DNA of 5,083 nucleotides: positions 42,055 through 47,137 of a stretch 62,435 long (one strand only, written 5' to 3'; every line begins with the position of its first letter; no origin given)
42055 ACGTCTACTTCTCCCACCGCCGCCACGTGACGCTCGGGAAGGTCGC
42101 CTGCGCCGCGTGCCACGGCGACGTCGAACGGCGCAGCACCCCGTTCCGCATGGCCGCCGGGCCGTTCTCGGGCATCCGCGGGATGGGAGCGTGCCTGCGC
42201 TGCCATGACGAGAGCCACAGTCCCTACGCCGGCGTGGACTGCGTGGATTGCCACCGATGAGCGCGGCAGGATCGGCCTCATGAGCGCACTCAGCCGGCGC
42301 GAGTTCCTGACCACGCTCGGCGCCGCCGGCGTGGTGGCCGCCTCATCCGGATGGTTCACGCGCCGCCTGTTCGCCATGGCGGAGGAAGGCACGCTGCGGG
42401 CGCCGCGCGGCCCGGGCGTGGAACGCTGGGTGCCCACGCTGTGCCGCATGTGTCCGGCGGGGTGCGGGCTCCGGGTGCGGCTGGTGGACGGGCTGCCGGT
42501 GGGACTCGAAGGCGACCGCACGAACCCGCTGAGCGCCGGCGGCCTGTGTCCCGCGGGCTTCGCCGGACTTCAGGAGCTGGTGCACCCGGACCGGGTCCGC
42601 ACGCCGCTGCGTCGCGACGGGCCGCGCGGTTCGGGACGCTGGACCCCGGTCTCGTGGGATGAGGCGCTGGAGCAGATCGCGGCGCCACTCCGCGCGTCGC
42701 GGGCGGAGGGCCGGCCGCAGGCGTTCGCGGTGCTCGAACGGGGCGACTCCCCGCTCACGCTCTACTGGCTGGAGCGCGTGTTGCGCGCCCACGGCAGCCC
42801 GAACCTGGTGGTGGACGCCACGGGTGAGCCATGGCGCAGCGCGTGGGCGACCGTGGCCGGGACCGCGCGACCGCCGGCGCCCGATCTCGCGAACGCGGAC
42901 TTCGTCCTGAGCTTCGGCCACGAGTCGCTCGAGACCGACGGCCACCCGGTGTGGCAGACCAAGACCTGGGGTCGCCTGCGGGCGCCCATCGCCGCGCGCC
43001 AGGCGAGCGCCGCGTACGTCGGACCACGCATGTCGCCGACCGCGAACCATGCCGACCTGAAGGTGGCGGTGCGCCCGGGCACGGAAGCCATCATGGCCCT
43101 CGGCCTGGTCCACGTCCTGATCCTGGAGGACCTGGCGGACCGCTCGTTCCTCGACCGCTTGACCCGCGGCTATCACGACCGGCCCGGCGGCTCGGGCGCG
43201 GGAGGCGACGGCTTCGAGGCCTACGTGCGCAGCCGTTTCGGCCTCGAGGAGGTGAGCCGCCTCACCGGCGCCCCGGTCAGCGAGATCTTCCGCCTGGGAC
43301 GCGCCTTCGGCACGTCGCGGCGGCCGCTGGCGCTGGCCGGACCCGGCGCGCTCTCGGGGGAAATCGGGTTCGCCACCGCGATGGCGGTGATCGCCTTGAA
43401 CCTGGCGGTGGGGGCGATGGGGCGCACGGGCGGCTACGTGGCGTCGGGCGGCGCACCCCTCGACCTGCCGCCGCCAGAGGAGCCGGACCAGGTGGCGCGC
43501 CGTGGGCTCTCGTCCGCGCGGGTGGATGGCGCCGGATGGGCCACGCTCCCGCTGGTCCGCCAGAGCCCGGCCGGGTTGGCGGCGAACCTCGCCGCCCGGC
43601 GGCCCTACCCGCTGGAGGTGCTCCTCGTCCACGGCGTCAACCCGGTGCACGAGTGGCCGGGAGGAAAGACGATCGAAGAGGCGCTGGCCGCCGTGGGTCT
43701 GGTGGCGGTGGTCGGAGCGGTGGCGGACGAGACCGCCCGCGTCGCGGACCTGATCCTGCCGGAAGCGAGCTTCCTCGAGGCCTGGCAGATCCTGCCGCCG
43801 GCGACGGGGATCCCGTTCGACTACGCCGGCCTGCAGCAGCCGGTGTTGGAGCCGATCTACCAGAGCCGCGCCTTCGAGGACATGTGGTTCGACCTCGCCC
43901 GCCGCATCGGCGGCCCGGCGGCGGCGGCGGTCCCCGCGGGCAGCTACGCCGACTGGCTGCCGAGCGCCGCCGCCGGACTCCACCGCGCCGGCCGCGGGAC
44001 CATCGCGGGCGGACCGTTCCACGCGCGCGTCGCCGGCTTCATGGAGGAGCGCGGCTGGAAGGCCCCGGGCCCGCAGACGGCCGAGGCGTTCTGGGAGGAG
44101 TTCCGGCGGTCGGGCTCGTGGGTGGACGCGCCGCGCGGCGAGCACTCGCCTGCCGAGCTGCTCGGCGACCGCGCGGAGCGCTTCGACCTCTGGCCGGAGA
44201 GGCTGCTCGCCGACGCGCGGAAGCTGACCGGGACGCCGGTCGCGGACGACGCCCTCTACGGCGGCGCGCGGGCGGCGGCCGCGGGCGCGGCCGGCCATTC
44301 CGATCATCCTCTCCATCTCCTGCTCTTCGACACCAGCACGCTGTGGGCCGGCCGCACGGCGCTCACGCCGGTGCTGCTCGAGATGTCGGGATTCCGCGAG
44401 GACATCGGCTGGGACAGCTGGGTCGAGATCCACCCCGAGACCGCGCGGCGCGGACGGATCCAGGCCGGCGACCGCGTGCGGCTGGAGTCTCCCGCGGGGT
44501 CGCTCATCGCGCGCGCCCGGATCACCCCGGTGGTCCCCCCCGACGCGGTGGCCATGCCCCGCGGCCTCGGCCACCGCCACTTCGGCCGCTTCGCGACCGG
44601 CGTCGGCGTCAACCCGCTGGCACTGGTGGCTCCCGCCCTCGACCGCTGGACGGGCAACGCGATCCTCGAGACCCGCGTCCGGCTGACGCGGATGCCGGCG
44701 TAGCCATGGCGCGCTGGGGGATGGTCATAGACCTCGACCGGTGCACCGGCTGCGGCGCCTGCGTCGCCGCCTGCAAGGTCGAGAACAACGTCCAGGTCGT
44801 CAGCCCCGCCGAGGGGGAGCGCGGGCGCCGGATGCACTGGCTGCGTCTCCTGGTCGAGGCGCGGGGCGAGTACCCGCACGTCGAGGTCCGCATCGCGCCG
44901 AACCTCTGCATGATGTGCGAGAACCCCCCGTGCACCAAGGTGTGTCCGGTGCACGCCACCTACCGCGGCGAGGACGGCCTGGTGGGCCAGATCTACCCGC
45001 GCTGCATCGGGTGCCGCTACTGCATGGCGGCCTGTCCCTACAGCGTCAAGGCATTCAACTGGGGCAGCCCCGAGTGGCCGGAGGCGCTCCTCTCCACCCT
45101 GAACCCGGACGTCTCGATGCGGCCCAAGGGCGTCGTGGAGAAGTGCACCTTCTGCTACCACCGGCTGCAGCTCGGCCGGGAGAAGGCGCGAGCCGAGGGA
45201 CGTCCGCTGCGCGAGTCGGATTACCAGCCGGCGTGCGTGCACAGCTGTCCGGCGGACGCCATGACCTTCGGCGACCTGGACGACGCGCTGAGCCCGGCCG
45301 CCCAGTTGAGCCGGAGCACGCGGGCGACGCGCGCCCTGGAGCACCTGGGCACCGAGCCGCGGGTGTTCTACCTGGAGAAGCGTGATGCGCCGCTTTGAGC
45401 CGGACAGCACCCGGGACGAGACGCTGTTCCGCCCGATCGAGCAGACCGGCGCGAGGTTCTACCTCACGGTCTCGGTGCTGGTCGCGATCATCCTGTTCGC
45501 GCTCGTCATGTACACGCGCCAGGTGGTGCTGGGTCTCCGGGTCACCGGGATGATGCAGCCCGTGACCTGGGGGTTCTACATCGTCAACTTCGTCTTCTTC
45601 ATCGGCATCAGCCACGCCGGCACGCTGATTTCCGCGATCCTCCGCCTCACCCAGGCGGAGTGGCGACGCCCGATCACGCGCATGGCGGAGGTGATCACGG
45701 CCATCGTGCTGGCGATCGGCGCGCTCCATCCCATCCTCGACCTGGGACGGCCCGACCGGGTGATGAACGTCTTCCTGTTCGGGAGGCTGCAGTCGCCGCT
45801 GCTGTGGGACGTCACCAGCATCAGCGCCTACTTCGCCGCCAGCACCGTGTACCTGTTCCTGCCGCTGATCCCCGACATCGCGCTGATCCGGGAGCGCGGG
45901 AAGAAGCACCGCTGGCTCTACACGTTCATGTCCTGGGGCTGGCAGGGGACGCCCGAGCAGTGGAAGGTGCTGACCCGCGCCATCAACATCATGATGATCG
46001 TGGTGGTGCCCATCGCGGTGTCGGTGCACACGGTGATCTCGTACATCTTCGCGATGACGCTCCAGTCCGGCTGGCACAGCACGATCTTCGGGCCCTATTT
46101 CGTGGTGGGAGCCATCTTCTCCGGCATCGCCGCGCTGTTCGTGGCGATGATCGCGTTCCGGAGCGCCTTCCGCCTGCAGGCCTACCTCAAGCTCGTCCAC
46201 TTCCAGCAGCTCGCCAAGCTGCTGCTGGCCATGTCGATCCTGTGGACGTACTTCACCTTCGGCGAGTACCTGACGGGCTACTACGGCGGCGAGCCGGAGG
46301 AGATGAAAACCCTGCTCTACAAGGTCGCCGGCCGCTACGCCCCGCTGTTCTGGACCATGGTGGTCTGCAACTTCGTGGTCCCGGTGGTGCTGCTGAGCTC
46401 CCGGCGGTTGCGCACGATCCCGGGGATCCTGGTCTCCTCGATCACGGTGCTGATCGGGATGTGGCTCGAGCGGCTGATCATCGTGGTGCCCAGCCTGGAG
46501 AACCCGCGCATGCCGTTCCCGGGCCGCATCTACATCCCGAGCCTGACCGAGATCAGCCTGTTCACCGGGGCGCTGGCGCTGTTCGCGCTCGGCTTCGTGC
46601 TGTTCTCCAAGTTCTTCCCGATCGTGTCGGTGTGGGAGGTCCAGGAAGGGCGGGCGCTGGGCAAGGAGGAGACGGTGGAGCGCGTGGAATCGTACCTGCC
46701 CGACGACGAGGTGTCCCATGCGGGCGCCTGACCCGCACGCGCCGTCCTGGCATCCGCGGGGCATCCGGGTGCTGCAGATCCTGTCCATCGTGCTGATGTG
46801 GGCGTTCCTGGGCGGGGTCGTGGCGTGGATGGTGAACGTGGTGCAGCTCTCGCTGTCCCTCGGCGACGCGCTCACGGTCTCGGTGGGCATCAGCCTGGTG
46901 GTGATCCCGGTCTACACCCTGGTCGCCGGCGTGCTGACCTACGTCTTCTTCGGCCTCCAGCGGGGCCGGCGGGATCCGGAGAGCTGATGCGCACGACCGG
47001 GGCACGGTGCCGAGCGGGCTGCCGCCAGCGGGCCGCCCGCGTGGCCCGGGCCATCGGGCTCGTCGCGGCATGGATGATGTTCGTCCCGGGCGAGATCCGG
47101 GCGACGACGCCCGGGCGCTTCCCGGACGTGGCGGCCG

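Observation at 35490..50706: Sigma-54/two-component-controlled cluster joining a Cyc2-like porin-cytochrome, a cupredoxin, an ACIII/Qrc-like quinone module and 13 further haems: candidate outer-membrane-to-quinone electron conduit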

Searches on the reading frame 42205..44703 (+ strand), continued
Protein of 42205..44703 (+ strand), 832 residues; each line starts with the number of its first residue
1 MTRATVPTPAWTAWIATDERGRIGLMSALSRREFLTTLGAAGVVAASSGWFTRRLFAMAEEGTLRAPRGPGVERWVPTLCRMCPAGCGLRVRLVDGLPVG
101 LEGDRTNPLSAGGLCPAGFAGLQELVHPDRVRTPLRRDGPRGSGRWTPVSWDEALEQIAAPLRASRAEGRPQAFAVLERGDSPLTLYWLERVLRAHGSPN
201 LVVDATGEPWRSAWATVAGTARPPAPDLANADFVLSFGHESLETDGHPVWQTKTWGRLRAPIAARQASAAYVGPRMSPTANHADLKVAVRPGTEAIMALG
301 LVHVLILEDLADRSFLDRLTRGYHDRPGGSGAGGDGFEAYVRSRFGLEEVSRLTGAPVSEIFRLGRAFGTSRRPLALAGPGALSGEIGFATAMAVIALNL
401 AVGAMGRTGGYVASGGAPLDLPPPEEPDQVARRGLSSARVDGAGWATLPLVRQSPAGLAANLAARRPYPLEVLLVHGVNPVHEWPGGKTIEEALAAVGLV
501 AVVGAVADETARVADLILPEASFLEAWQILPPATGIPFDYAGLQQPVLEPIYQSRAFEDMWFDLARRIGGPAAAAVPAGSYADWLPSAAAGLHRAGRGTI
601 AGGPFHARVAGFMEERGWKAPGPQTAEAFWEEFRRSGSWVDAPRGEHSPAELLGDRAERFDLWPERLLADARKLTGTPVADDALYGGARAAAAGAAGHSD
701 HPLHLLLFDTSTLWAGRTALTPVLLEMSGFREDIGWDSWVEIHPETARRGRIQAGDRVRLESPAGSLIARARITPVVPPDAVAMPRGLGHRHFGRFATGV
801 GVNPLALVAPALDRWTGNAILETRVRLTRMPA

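Call 82: find_encoding_contigs(protein=P0172, flank=9000, max_places=1)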
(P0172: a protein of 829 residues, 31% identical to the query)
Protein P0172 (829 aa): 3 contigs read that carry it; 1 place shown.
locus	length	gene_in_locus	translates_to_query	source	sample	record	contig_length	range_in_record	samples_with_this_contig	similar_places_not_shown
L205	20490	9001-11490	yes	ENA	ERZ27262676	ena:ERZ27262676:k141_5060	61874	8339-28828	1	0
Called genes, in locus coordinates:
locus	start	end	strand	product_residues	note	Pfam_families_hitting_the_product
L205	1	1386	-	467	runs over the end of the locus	PF14522:Cytochrome_C7 (faint), PF22678:Cytochrom_c_NrfB-like (faint), PF14537:Cytochrom_c3_2 (faint), PF09699:Paired_CXXCH_1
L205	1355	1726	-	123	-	PF00072:Response_reg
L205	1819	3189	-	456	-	PF00072:Response_reg, PF00158:Sigma54_activat, PF14532:Sigma54_activ_2, PF00004:AAA (weak), PF07728:AAA_5, PF25601:AAA_lid_14, PF02954:HTH_8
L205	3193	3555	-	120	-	PF07238:PilZ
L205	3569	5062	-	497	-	PF00672:HAMP, PF00512:HisKA, PF02518:HATPase_c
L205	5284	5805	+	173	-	PF14522:Cytochrome_C7 (faint), PF14537:Cytochrom_c3_2 (faint), PF22113:Mtrc-MtrF_II-IV_dom (weak), PF13435:Cytochrome_C554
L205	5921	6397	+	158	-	PF00027:cNMP_binding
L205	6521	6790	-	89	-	-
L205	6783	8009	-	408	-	PF14522:Cytochrome_C7 (faint), PF22113:Mtrc-MtrF_II-IV_dom (faint), PF02335:Cytochrom_C552 (faint), PF09699:Paired_CXXCH_1 (faint), PF13435:Cytochrome_C554, PF03264:Cytochrom_NNT (weak)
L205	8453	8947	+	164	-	PF02085:Cytochrom_CIII (faint), PF14537:Cytochrom_c3_2 (faint), PF14522:Cytochrome_C7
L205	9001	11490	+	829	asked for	PF04879:Molybdop_Fe4S4, PF00384:Molybdopterin, PF01568:Molydop_binding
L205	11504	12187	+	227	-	PF00037:Fer4 (faint), PF12797:Fer4_2 (faint), PF12838:Fer4_7 (weak), PF13237:Fer4_10 (weak), PF13247:Fer4_11, PF13187:Fer4_9 (weak), PF12838:Fer4_7 (weak), PF13187:Fer4_9 (weak), +2 more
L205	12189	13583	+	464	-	PF03916:NrfD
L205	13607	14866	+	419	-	PF02433:FixO (faint), PF22085:NorB_cytochrome_c-like (faint), PF00034:Cytochrom_C (weak), PF13442:Cytochrome_CBB3 (faint), PF00034:Cytochrom_C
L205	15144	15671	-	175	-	-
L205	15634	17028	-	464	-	PF00206:Lyase_1, PF14698:ASL_C2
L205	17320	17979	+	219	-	PF13623:SurA_N_2, PF13624:SurA_N_3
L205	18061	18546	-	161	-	PF01967:MoaC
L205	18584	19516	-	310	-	PF13428:TPR_14 (faint), PF07719:TPR_2 (faint), PF13174:TPR_6 (faint), PF00515:TPR_1 (faint), PF13181:TPR_8 (faint), PF13424:TPR_12 (weak), PF13525:YfiO, PF13432:TPR_16 (weak)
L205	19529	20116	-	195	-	PF00691:OmpA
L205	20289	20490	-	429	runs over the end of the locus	PF04052:TolB_N, PF26549:Tricorn_N (weak), PF26550:Tricorn_2nd, PF26549:Tricorn_N, PF07676:PD40, PF26550:Tricorn_2nd, PF26549:Tricorn_N, PF07676:PD40 (weak), +4 more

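Call 83: find_encoding_contigs(protein=P0219, flank=9000, max_places=1)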
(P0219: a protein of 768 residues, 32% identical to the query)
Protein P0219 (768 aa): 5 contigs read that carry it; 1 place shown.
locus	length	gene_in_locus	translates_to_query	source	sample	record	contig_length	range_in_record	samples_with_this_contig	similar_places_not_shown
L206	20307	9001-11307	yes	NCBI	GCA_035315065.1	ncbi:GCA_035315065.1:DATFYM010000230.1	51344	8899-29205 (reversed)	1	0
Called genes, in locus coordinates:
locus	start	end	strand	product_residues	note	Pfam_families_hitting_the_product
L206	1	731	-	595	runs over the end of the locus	PF22422:MGH1-like_GH, PF01204:Trehalase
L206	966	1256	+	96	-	-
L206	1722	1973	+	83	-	PF03683:UPF0175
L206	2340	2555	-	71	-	-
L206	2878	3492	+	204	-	PF04255:DUF433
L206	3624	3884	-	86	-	-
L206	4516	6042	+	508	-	PF03629:SASA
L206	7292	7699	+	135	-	-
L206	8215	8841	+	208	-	PF14537:Cytochrom_c3_2 (faint), PF14522:Cytochrome_C7 (weak)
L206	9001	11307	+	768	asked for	PF10518:TAT_signal (weak), PF04879:Molybdop_Fe4S4, PF00384:Molybdopterin, PF01568:Molydop_binding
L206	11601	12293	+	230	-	PF00037:Fer4 (faint), PF12797:Fer4_2 (weak), PF12837:Fer4_6 (faint), PF13237:Fer4_10 (faint), PF12838:Fer4_7 (weak), PF13183:Fer4_8 (faint), PF13187:Fer4_9 (faint), PF13247:Fer4_11 (weak)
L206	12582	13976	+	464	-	PF03916:NrfD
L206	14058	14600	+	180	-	PF11821:ActD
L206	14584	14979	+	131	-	PF02985:HEAT (faint), PF13646:HEAT_2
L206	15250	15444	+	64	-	-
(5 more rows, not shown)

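Call 84: find_encoding_contigs(protein=P0180, flank=9000, max_places=1)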
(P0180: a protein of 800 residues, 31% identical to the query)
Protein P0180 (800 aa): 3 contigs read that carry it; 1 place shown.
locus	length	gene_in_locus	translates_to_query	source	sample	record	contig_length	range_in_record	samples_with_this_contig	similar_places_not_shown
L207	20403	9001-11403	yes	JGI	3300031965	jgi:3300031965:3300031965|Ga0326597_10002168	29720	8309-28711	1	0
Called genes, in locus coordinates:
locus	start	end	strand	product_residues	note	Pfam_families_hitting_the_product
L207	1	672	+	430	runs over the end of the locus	PF25997:BSH_YhbJ (faint), PF25919:BSH_CusB (faint), PF25917:BSH_RND, PF25973:BSH_CzcB, PF25967:RND-MFP_C (faint), PF25954:Beta-barrel_RND_2, PF25990:Beta-barrel_YknX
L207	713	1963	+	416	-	PF12704:MacB_PCD, PF02687:FtsX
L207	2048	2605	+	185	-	PF03551:PadR, PF10400:Vir_act_alpha_C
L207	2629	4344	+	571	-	PF02129:Peptidase_S15, PF08530:PepX_C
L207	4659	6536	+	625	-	PF21563:Mcp40H-20_sensor (weak), PF00672:HAMP, PF00512:HisKA, PF02518:HATPase_c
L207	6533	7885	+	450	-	PF00072:Response_reg, PF00158:Sigma54_activat, PF14532:Sigma54_activ_2, PF07724:AAA_2 (weak), PF07728:AAA_5, PF25601:AAA_lid_14, PF02954:HTH_8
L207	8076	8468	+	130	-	-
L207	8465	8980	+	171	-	PF02085:Cytochrom_CIII (weak), PF14537:Cytochrom_c3_2 (faint), PF14522:Cytochrome_C7 (weak)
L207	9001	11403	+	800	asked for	PF04879:Molybdop_Fe4S4, PF00384:Molybdopterin, PF01568:Molydop_binding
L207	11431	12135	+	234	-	PF00037:Fer4 (weak), PF12797:Fer4_2 (weak), PF12837:Fer4_6 (faint), PF12838:Fer4_7 (weak), PF13247:Fer4_11, PF13237:Fer4_10 (weak), PF00037:Fer4 (weak), PF12838:Fer4_7 (weak), +7 more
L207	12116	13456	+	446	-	PF03916:NrfD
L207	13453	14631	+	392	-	PF13442:Cytochrome_CBB3 (faint), PF22085:NorB_cytochrome_c-like (faint), PF00034:Cytochrom_C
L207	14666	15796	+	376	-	PF13458:Peripla_BP_6, PF13433:Peripla_BP_5, PF01094:ANF_receptor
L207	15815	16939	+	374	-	PF14522:Cytochrome_C7 (faint), PF14537:Cytochrom_c3_2 (faint), PF13435:Cytochrome_C554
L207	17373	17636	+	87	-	-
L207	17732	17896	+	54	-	-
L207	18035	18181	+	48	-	-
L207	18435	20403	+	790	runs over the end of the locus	PF25778:DUF7948, PF06739:SBBP, PF00404:Dockerin_1 (weak)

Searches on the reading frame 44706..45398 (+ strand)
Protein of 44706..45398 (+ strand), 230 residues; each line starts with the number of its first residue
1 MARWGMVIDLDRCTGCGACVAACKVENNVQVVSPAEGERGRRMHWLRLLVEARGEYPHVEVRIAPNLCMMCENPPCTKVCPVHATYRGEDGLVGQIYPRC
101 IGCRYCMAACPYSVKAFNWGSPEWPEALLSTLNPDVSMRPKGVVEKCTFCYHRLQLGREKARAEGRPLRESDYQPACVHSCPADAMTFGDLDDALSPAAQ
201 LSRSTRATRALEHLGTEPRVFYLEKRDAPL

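Call 8: search_protein_families(library=pfam, proteins=[window:44706-45398:+], max_evalue=0.01)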
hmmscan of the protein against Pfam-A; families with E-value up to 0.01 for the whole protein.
window:44706-45398:+ (230 aa): 16 families
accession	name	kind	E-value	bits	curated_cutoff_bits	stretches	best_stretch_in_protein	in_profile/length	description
PF12838.12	Fer4_7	-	2.1e-15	57.4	27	2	12-84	1-52/52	4Fe-4S dicluster domain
PF13247.11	Fer4_11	-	3.8e-15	56.3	26.2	2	60-121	2-65/100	4Fe-4S dicluster domain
PF13187.11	Fer4_9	-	7.4e-14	52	27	2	12-83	1-50/52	4Fe-4S dicluster domain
PF13237.11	Fer4_10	-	2.4e-13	50.2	25.5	3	61-111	2-53/53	4Fe-4S dicluster domain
PF13183.11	Fer4_8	-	4e-11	43.7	27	1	10-83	2-67/68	4Fe-4S dicluster domain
PF00037.32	Fer4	-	6.3e-11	42.1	21.1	2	7-25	2-20/24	4Fe-4S binding domain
PF12797.12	Fer4_2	-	3.3e-10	39.7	24.5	2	4-24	1-21/22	4Fe-4S binding domain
PF25160.1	LdpA_Fe-S-bd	-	6e-10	39.2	27.6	1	74-113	7-41/49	LdpA Fe-S cluster-binding domain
PF12837.12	Fer4_6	-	3.5e-08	33.5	25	2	7-25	3-21/24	4Fe-4S binding domain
PF12798.12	Fer4_3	-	5.1e-06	27.3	27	0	13-25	1-13/15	4Fe-4S binding domain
PF13534.11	Fer4_17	-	2.3e-05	25.3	22.2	1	99-150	1-49/61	4Fe-4S dicluster domain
PF12800.12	Fer4_4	-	3.2e-05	24.4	24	1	11-25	2-16/17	4Fe-4S binding domain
PF14697.11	Fer4_21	-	0.00015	22.3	35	1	8-29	3-57/59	4Fe-4S dicluster domain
PF13484.11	Fer4_16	-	0.00096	20.3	30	0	99-112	52-65/66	4Fe-4S double cluster binding domain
PF13459.11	Fer4_15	-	0.002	19.2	22.4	1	7-24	2-19/66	4Fe-4S single cluster domain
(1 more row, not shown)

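Call 10: search_protein_families(library=ncbifam, proteins=[window:44706-45398:+], max_evalue=0.01)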
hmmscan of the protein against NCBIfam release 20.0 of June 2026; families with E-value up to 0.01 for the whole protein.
window:44706-45398:+ (230 aa): 60 families (the best 25 are shown)
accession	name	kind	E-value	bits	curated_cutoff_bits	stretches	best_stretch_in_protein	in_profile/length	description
NF041782.1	mnquin_red_QrcC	equivalog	3.5e-85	285.5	400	1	4-227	1-229/239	menaquinone reductase iron-sulfur cluster-binding subunit QrcC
NF045797.1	DsrO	equivalog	1.9e-53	181.3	200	1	2-223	42-234/235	sulfate reduction electron transfer complex DsrMKJOP subunit DsrO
NF041715.1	arsenate_red_ArrB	equivalog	4e-45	154.2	450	2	3-122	2-111/233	arsenate respiratory reductase iron-sulfur subunit ArrB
TIGR03149.1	cyt_nit_nrfC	equivalog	4.4e-36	124.3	377.6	2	2-118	37-145/225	cytochrome c nitrite reductase Fe-S protein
NF011569.0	PRK14993.1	equivalog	1.8e-34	119.3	416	2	3-118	43-150/244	tetrathionate reductase subunit TtrB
TIGR02951.1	DMSO_dmsB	equivalog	2.4e-23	82.9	214.1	2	4-118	2-115/161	DMSO/selenate family reductase complex B subunit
NF008134.0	PRK10882.1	equivalog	2.8e-23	82.5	263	3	67-122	112-168/329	hydrogenase 2 operon protein HybA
NF038355.1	FDH3_beta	equivalog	2.1e-21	76.8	240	1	5-192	4-165/180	formate dehydrogenase FDH3 subunit beta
TIGR03478.1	DMSO_red_II_bet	subfamily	4.3e-21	75.2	480.7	2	51-119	114-183/321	DMSO reductase family type II enzyme, iron-sulfur subunit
NF045715.1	sulf_resp_HmcB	equivalog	1.6e-20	73.4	420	1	5-200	38-207/307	sulfate respiration complex iron-sulfur protein HmcB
TIGR01582.1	FDH-beta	equivalog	1.8e-14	53.5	334.7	1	6-116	24-142/283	formate dehydrogenase subunit beta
NF042979.1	EthbenzDh_ebdB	equivalog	1.9e-14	53.3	740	1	54-224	139-276/354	ethylbenzene dehydrogenase subunit beta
TIGR01660.1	narH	equivalog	1.9e-13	49.7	524.05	1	51-121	166-237/492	nitrate reductase subunit beta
NF007658.0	PRK10330.1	equivalog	1.2e-12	47.6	260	1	7-190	6-156/181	electron transport protein HydN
NF007382.0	PRK09898.1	equivalog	1.5e-12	47.5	213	1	7-118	62-174/208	ferredoxin-like protein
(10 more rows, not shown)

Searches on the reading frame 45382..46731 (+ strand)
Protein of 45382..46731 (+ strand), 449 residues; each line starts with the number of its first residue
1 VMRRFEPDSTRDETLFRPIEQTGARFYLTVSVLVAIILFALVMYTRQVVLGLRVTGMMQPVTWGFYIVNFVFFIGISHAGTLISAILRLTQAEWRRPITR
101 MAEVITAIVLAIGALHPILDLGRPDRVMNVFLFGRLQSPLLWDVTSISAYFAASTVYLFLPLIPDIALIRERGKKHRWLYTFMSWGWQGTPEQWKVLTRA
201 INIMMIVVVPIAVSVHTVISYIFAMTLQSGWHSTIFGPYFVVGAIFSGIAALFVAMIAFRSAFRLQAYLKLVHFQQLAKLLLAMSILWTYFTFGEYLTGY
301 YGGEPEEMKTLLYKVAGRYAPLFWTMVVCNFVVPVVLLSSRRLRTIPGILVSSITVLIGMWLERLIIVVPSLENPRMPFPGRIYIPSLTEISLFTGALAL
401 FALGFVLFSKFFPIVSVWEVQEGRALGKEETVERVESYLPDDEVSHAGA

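Call 8: search_protein_families(library=pfam, proteins=[window:45382-46731:+], max_evalue=0.01)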
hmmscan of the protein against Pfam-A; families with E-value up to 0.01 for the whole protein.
window:45382-46731:+ (449 aa): 1 family
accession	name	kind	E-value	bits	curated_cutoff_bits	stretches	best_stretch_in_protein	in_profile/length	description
PF03916.19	NrfD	-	3.1e-33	116.2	25.8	1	54-371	2-308/313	Polysulphide reductase, NrfD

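Call 10: search_protein_families(library=ncbifam, proteins=[window:45382-46731:+], max_evalue=0.01)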
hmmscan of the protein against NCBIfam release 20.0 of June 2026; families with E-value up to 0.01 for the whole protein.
window:45382-46731:+ (449 aa): 3 families
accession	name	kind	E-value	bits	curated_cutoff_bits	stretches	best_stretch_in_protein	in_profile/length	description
NF045798.1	DsrP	equivalog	7.3e-31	107.9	350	2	21-159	7-141/346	sulfate reduction electron transfer complex DsrMKJOP subunit DsrP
NF041784.1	mnquin_red_QrcD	equivalog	2.9e-10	40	570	2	24-163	16-154/408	menaquinone reductase integral membrane subunit QrcD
NF008133.1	PRK10881.1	equivalog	3.3e-10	40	450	1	28-415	14-374/377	Ni/Fe-hydrogenase cytochrome b subunit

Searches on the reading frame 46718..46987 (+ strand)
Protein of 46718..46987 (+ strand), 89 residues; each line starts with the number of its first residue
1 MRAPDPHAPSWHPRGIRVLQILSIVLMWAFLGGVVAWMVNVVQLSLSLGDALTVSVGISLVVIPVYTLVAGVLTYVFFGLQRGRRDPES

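Call 8: search_protein_families(library=pfam, proteins=[window:46718-46987:+], max_evalue=0.01)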
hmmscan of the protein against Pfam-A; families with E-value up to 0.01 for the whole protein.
window:46718-46987:+ (89 aa): 0 families

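Call 10: search_protein_families(library=ncbifam, proteins=[window:46718-46987:+], max_evalue=0.01)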
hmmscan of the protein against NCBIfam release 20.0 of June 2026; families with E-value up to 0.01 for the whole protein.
window:46718-46987:+ (89 aa): 0 families
